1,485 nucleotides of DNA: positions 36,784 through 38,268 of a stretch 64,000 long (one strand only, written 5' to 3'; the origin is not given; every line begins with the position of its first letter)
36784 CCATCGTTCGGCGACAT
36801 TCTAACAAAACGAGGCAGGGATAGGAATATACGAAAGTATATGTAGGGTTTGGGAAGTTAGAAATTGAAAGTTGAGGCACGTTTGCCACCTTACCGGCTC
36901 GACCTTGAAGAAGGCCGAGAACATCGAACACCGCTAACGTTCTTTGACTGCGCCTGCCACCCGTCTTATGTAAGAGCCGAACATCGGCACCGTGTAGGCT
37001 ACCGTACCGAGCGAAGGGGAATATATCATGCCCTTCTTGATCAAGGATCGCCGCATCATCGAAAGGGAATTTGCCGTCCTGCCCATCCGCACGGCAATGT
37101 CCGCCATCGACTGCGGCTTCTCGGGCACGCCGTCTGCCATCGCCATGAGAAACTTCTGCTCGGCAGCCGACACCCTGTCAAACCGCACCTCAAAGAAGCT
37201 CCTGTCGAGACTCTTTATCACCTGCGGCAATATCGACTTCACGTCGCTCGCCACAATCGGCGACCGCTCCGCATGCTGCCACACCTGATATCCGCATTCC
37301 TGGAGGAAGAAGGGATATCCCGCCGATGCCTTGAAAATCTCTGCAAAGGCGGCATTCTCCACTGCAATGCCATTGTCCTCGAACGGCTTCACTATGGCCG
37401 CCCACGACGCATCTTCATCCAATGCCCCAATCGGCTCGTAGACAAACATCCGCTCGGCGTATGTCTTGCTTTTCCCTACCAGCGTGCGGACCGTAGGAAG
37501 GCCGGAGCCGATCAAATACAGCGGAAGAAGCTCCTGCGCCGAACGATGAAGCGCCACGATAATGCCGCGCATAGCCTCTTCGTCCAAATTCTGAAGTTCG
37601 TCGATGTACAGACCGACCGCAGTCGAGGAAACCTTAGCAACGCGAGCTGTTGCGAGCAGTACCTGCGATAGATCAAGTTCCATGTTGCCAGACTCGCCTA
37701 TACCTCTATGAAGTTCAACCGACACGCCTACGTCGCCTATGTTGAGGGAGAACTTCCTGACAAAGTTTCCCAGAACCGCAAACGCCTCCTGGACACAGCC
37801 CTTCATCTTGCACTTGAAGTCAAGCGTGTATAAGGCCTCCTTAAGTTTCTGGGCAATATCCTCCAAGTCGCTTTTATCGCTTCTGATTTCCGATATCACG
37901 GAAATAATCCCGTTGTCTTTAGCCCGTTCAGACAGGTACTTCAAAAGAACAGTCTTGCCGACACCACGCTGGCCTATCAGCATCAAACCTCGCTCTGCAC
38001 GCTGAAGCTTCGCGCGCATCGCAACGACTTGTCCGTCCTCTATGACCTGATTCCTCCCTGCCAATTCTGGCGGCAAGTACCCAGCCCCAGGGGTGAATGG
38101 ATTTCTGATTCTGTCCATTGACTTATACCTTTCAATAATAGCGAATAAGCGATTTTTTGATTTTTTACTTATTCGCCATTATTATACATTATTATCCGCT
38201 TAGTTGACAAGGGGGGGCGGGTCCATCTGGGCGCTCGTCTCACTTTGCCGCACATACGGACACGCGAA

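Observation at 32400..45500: Three giant genes share a ~210-nt promoter / tandem-promoter leader / signal-peptide cassette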

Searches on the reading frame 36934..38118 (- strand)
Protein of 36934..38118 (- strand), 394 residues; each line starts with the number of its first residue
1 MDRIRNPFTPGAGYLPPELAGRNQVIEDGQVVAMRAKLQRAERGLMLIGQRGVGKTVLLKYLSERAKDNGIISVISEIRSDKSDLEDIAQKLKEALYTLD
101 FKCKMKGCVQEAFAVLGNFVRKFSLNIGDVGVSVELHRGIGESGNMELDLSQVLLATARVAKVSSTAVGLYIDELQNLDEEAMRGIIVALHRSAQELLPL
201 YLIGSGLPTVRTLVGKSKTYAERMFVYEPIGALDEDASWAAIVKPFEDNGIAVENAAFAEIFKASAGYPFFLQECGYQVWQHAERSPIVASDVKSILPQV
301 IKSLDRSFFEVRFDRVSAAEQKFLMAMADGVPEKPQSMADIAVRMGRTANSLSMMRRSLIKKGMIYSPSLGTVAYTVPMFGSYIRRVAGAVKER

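Call 15: search_protein_families(library=pfam, proteins=[window:36934-38118:-], max_evalue=0.001)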
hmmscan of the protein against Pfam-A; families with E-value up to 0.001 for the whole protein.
window:36934-38118:- (394 aa): 2 families
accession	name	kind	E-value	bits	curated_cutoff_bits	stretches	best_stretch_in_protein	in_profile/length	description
PF13401.12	AAA_22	-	4.8e-09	37.1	27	1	42-204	5-122/130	AAA domain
PF13191.12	AAA_16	-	1.1e-07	32.9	32.6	1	32-200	15-164/167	AAA ATPase domain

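Call 38: search_protein_families(library=ncbifam, proteins=[window:36934-38118:-], max_evalue=0.01)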
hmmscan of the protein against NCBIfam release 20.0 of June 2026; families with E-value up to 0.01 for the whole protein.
window:36934-38118:- (394 aa): 5 families
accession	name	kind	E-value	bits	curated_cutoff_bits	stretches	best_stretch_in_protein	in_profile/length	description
TIGR03015.1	pepcterm_ATPase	hypoth_equivalog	3e-06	26.9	324.5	1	162-274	119-237/269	XrtA/PEP-CTERM system-associated ATPase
NF047389.1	ATPase_Sll1717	subfamily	0.0001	21.6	75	1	43-94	30-77/454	P-loop ATPase, Sll1717 family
NF006505.0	PRK08939.1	equivalog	0.0041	16.5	228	1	21-75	135-189/306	primosomal protein DnaI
NF053861.1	DS8_antiphage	equivalog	0.0053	14.5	790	1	17-94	342-423/994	anti-phage protein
NF049994.1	slr1306_fam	domain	0.0071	15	490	1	30-69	96-136/470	slr1306 family protein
